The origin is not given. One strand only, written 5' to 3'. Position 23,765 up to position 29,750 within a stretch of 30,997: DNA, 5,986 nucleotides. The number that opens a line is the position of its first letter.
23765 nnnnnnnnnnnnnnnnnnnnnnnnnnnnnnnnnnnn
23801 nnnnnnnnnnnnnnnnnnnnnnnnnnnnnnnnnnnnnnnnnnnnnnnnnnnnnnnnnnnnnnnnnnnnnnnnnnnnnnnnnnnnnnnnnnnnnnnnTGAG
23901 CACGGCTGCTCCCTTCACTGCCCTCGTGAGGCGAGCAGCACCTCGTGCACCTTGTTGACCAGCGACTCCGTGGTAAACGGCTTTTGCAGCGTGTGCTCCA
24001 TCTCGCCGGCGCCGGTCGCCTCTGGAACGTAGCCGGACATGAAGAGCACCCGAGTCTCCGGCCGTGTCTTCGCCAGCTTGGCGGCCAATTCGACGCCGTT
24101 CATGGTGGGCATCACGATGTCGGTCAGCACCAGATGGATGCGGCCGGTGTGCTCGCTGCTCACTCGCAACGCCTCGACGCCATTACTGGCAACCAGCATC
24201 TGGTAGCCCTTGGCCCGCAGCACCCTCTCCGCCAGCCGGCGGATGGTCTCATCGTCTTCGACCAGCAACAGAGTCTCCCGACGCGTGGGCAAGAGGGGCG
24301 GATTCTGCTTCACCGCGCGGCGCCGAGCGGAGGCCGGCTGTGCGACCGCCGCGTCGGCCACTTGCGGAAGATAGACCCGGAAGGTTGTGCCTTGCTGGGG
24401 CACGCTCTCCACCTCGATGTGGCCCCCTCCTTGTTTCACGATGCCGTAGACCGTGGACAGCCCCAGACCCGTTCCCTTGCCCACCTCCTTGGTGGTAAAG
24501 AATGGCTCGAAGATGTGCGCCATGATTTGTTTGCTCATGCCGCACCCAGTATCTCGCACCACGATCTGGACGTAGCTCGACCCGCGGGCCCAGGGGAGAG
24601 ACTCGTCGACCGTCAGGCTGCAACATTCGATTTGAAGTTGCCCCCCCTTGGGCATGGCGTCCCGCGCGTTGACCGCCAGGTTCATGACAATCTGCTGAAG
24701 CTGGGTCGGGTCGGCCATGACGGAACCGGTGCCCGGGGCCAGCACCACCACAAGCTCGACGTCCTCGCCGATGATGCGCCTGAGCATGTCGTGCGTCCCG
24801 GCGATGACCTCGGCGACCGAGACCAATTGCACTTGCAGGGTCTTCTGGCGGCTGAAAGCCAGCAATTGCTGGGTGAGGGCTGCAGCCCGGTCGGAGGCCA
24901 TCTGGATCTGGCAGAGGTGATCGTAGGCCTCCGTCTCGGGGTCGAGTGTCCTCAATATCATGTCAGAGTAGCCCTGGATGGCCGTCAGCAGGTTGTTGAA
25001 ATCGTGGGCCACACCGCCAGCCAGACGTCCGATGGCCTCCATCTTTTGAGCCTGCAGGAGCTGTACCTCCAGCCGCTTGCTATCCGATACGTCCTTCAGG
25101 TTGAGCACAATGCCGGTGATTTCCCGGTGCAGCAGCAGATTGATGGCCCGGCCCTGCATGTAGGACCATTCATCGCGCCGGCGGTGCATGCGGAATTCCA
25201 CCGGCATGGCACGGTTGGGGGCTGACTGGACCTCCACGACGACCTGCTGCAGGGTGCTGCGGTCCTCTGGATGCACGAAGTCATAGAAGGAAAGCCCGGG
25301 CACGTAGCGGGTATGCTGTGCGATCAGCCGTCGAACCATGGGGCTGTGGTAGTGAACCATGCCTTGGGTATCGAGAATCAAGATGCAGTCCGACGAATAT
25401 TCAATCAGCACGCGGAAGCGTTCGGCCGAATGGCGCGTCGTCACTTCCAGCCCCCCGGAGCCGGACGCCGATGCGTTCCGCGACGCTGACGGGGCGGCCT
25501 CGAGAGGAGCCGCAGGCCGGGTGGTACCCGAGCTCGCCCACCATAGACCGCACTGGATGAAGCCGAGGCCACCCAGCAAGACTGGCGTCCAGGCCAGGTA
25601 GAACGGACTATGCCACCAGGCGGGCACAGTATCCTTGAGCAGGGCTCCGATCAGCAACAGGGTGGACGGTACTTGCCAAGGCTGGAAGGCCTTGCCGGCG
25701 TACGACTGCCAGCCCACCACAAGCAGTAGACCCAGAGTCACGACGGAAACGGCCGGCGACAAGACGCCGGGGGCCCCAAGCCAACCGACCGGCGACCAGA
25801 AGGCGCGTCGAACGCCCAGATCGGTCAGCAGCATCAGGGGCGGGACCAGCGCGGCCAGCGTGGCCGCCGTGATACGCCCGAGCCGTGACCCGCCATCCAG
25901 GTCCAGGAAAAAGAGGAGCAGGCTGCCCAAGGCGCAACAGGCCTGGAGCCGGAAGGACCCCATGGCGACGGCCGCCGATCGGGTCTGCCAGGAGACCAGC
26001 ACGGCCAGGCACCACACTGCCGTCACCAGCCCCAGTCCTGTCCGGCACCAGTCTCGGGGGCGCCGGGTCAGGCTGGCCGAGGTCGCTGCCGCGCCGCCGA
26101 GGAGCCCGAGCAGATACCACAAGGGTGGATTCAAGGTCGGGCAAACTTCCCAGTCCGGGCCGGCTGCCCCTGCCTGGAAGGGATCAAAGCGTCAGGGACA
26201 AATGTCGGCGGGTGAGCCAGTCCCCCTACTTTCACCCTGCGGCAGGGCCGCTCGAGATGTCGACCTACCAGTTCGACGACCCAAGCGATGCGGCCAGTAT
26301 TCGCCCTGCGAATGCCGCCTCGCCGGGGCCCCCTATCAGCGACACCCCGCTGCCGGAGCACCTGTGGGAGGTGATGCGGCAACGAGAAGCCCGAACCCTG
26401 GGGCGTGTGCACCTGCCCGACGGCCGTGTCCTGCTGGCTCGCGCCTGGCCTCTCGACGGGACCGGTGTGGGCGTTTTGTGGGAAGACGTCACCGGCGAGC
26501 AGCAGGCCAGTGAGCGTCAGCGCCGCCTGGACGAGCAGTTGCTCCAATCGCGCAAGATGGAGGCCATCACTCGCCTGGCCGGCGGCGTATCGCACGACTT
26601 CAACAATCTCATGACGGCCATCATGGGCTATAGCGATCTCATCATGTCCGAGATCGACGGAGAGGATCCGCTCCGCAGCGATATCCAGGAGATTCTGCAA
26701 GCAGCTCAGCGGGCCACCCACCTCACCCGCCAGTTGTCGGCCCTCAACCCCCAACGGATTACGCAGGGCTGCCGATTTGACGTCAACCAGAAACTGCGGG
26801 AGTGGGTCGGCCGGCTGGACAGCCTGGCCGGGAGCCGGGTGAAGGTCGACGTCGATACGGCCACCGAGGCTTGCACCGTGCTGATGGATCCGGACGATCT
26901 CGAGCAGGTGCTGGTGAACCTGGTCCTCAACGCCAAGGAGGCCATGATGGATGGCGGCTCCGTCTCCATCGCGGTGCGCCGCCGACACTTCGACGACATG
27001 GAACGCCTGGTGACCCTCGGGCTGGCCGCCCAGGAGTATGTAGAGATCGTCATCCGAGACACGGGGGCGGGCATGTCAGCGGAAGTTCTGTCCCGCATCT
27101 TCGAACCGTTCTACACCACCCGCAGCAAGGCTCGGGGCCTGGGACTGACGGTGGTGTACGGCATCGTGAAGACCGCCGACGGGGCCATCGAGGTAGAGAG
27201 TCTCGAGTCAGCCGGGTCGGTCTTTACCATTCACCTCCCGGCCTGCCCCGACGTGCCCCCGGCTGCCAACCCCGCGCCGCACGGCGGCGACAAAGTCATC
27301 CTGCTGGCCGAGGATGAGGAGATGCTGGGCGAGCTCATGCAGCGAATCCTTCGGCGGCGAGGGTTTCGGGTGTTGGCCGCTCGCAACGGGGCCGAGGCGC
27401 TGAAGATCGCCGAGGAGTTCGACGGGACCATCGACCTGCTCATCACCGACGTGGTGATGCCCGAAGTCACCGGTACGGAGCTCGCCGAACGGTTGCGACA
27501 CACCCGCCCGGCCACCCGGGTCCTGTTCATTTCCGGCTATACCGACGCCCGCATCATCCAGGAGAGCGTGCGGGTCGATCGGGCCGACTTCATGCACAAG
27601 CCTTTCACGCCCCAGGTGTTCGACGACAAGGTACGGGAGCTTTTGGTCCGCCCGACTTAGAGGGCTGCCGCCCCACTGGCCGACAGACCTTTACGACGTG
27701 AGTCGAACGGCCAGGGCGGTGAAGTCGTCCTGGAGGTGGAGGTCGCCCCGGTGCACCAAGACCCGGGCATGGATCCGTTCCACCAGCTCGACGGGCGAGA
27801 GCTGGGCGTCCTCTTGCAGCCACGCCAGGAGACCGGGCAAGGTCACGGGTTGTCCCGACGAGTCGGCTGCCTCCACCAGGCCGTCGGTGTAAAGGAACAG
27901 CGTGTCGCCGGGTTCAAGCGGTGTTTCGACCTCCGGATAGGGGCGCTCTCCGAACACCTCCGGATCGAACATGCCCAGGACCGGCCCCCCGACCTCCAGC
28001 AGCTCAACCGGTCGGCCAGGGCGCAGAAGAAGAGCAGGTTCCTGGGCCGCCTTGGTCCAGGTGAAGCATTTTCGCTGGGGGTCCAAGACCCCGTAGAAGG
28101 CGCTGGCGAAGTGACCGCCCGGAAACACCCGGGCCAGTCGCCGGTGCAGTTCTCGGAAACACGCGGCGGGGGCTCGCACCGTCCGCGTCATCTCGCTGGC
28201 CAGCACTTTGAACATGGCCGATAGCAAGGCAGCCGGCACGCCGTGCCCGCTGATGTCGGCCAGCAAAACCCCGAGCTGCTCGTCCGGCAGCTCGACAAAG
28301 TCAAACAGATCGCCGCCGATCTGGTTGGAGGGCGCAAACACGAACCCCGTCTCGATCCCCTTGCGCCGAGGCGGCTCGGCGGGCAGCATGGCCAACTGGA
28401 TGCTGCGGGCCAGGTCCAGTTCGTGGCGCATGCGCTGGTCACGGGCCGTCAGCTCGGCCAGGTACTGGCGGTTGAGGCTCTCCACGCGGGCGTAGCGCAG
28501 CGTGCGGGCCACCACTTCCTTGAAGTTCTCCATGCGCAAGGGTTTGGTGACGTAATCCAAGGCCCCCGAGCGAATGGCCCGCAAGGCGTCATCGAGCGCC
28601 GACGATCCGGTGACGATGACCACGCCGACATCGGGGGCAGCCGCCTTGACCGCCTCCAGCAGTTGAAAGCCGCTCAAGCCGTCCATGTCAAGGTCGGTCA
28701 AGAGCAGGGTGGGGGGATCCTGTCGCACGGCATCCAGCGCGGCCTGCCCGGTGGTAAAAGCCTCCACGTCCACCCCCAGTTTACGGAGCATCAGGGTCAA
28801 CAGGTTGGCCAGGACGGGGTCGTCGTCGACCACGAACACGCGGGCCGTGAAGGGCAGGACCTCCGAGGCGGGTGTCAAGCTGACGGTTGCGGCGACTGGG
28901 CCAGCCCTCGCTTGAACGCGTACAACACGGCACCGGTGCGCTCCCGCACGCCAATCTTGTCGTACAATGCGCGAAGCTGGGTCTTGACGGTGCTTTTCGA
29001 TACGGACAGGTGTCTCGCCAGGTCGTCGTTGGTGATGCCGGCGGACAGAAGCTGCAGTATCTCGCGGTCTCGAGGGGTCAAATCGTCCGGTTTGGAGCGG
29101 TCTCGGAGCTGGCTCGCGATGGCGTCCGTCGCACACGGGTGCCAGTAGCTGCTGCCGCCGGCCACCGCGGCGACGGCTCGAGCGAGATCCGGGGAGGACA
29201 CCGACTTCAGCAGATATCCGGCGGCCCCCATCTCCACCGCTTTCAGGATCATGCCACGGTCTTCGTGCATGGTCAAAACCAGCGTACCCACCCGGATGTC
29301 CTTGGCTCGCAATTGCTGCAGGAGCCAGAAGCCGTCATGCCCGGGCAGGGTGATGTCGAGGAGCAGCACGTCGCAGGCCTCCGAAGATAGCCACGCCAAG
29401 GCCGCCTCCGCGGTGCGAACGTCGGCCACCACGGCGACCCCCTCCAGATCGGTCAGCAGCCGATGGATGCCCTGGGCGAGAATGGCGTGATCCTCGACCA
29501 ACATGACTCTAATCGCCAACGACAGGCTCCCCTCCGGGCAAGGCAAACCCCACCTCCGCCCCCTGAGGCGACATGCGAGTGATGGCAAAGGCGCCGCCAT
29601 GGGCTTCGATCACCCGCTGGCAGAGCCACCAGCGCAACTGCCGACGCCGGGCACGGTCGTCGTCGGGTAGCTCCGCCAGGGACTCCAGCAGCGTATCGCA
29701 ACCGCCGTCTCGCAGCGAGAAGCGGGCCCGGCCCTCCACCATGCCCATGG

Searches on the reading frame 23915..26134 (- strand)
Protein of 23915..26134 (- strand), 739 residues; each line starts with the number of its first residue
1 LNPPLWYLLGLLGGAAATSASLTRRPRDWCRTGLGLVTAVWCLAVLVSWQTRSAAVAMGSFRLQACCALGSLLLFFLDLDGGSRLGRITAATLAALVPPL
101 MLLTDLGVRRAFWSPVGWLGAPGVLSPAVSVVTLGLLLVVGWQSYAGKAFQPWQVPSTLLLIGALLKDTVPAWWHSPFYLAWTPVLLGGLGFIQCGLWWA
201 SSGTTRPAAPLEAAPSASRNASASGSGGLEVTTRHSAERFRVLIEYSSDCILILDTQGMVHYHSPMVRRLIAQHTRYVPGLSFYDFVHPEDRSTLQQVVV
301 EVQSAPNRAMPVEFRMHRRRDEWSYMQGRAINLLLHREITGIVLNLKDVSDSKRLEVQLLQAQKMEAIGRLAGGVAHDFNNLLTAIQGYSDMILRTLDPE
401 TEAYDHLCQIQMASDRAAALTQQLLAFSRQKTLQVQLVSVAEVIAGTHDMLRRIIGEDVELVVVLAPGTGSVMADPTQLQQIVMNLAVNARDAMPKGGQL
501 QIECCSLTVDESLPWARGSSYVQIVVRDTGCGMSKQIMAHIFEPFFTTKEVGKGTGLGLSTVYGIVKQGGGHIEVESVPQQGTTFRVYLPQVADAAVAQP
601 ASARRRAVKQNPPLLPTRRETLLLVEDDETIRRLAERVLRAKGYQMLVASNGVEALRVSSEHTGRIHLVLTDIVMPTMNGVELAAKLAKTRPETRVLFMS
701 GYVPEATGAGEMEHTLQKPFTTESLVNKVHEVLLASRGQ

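Call 19: search_protein_families(library=pfam, proteins=[window:23915-26134:-], max_evalue=0.001)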
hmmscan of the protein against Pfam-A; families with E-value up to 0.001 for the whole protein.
window:23915-26134:- (739 aa): 5 families
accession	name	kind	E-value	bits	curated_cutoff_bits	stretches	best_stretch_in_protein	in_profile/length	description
PF02518.31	HATPase_c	-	3.7e-25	89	26.4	1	475-591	2-109/111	Histidine kinase-, DNA gyrase B-, and HSP90-like ATPase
PF00072.30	Response_reg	-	4.2e-18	66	30.2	1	623-729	2-110/111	Response regulator receiver domain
PF00512.31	HisKA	-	1.1e-08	35.4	26.9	1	369-430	3-63/66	His Kinase A (phospho-acceptor) domain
PF08447.18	PAS_3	-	7.7e-05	23.3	25.6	1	267-330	8-72/89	PAS fold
PF00989.32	PAS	-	0.00016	22.1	22.6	1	238-331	1-87/113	PAS fold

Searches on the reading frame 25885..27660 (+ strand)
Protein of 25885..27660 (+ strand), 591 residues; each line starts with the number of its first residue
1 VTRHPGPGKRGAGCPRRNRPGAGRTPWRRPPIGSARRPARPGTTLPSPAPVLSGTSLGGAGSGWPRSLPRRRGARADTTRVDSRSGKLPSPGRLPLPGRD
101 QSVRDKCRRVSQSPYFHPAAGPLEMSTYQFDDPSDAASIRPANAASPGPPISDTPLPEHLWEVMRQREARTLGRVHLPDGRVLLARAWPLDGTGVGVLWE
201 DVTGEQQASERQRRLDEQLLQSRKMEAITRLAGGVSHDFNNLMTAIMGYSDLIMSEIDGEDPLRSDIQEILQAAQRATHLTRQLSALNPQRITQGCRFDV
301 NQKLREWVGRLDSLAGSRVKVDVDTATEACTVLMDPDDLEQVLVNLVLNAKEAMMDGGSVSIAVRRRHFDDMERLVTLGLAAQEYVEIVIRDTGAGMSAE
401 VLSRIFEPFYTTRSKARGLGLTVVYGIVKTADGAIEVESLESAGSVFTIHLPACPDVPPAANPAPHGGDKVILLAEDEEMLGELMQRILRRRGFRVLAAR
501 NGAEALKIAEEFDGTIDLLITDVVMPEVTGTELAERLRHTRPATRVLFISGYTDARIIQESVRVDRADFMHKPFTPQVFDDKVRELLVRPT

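Call 19: search_protein_families(library=pfam, proteins=[window:25885-27660:+], max_evalue=0.001)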
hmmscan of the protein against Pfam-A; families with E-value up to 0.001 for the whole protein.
window:25885-27660:+ (591 aa): 3 families
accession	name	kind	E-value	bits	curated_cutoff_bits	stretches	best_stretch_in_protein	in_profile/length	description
PF00072.30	Response_reg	-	8.1e-22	77.9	30.2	1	472-583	1-110/111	Response regulator receiver domain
PF02518.31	HATPase_c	-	4.1e-21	75.9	26.4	1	335-453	2-109/111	Histidine kinase-, DNA gyrase B-, and HSP90-like ATPase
PF00512.31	HisKA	-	1.7e-07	31.6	26.9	1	229-285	3-58/66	His Kinase A (phospho-acceptor) domain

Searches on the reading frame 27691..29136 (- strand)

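Call 19: search_protein_families(library=pfam, proteins=[window:27691-29136:-], max_evalue=0.001)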
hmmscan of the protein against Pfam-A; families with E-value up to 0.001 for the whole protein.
window:27691-29136:- (481 aa): 2 families
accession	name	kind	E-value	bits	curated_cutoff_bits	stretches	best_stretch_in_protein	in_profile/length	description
PF07228.17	SpoIIE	-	1.3e-43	149.6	25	1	284-479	1-191/192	Stage II sporulation protein E (SpoIIE)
PF00072.30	Response_reg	-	4.4e-25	88.4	30.2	1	100-209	1-110/111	Response regulator receiver domain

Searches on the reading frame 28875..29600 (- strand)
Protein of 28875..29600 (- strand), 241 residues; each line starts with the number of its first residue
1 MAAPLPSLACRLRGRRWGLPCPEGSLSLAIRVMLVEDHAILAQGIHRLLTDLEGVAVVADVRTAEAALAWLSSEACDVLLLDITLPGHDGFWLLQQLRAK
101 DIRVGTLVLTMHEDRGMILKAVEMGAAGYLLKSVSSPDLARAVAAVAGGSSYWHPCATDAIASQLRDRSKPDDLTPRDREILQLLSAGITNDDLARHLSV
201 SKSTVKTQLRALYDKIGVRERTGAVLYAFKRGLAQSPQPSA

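Call 19: search_protein_families(library=pfam, proteins=[window:28875-29600:-], max_evalue=0.001)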
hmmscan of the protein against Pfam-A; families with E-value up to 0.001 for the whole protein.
window:28875-29600:- (241 aa): 7 families
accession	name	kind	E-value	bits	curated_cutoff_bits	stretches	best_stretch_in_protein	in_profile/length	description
PF00072.30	Response_reg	-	1.1e-23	84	30.2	1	32-143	1-110/111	Response regulator receiver domain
PF00196.25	GerE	-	1.6e-13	50.5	23.5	1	173-228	2-57/57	Bacterial regulatory proteins, luxR family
PF13412.12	HTH_24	-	3.5e-06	26.9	21.9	1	175-212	2-41/48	Winged helix-turn-helix DNA-binding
PF01022.26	HTH_5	-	0.00012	22.4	22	1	179-214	5-41/47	Bacterial regulatory protein, arsR family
PF13936.12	HTH_38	-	0.00027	21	27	1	174-210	5-42/44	Helix-turn-helix domain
PF08279.18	HTH_11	-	0.00034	20.9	25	1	177-212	1-39/55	HTH domain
PF13384.12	HTH_23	-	0.00065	19.9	24.6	0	180-213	9-41/50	Homeodomain-like domain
